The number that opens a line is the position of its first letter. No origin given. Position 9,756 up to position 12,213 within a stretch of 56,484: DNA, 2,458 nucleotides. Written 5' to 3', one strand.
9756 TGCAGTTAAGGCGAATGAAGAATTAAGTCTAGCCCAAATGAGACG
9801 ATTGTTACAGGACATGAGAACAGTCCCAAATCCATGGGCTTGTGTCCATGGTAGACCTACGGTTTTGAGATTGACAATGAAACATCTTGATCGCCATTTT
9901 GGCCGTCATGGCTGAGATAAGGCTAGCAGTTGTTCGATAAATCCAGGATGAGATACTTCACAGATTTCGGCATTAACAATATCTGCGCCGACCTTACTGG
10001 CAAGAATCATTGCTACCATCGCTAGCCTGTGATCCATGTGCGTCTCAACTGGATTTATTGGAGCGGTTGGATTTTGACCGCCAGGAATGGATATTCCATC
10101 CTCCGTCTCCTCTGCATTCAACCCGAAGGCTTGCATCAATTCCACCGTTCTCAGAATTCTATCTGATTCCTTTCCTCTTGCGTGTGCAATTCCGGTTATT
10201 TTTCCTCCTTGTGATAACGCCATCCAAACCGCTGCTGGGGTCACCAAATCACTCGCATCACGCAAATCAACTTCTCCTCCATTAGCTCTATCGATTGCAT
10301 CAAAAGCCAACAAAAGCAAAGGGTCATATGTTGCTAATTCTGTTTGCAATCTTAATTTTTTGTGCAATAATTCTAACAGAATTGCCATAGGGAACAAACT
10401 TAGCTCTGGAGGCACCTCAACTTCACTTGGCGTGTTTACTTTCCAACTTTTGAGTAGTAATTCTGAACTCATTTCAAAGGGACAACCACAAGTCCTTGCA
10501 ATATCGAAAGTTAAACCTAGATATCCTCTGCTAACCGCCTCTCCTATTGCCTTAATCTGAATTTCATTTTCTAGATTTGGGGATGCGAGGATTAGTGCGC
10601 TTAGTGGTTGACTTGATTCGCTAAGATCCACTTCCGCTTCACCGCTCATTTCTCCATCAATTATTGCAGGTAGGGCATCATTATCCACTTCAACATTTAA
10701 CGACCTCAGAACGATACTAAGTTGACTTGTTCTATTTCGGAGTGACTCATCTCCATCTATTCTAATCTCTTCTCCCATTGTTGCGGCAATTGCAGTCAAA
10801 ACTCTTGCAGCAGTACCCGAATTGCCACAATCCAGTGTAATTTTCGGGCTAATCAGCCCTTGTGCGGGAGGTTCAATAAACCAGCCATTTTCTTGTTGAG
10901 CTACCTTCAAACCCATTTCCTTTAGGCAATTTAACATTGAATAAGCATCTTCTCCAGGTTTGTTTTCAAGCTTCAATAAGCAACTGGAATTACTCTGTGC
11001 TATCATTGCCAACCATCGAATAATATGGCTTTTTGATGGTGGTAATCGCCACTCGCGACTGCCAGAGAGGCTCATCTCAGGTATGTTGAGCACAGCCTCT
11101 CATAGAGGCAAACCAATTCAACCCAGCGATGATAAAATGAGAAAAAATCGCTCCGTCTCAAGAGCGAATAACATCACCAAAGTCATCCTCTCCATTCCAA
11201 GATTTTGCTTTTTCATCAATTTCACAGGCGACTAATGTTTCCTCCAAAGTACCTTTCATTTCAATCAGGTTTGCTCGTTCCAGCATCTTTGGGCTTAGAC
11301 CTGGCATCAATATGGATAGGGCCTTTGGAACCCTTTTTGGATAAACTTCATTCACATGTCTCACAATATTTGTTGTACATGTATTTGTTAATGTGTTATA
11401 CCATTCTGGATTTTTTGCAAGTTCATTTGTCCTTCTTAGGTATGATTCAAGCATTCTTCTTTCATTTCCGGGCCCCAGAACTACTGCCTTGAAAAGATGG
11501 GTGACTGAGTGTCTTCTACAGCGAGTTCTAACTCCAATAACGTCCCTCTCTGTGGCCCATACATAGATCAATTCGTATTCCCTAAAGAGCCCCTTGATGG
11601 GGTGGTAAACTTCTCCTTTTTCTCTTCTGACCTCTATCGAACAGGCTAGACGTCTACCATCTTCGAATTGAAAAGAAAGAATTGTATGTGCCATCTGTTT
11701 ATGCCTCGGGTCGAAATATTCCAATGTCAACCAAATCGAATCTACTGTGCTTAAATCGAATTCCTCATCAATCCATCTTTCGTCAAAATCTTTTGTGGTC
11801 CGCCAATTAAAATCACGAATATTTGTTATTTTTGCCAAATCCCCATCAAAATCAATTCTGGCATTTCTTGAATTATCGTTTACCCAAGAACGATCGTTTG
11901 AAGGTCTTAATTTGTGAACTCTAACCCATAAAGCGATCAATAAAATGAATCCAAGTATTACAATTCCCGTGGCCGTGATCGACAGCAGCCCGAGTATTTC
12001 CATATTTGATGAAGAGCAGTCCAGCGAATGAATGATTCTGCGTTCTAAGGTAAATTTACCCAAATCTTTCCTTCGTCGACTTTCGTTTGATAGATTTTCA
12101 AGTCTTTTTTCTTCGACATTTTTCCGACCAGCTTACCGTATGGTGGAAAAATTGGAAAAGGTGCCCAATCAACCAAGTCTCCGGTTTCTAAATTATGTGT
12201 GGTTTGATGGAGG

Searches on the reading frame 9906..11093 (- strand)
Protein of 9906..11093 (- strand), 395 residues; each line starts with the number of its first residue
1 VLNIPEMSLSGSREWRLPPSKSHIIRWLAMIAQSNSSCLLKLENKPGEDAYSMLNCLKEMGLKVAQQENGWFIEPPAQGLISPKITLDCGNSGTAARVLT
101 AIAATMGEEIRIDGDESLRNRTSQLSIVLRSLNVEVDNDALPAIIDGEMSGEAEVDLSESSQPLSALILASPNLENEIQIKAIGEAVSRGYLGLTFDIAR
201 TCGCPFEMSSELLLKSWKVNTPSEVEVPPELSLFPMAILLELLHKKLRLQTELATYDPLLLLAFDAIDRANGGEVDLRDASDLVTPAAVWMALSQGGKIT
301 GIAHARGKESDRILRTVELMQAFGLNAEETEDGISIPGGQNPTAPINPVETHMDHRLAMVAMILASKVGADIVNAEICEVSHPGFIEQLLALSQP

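Call 22: search_protein_families(library=pfam, proteins=[window:9906-11093:-], max_evalue=0.001)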
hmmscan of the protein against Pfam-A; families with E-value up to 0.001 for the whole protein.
window:9906-11093:- (395 aa): 1 family
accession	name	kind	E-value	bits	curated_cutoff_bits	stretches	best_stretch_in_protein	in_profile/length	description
PF00275.25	EPSP_synthase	-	1.3e-41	143.1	22.8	2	17-229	13-234/417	EPSP synthase (3-phosphoshikimate 1-carboxyvinyltransferase)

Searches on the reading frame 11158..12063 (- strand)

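Call 21: search_protein_families(library=pfam, proteins=[window:11158-12063:-], max_evalue=0.001)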
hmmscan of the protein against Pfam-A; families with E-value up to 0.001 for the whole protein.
window:11158-12063:- (301 aa): 1 family
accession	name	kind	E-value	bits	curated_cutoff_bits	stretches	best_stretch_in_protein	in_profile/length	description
PF13387.12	Lnb_N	-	1.2e-30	106.8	22.2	1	94-243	2-154/175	Lnb N-terminal periplasmic domain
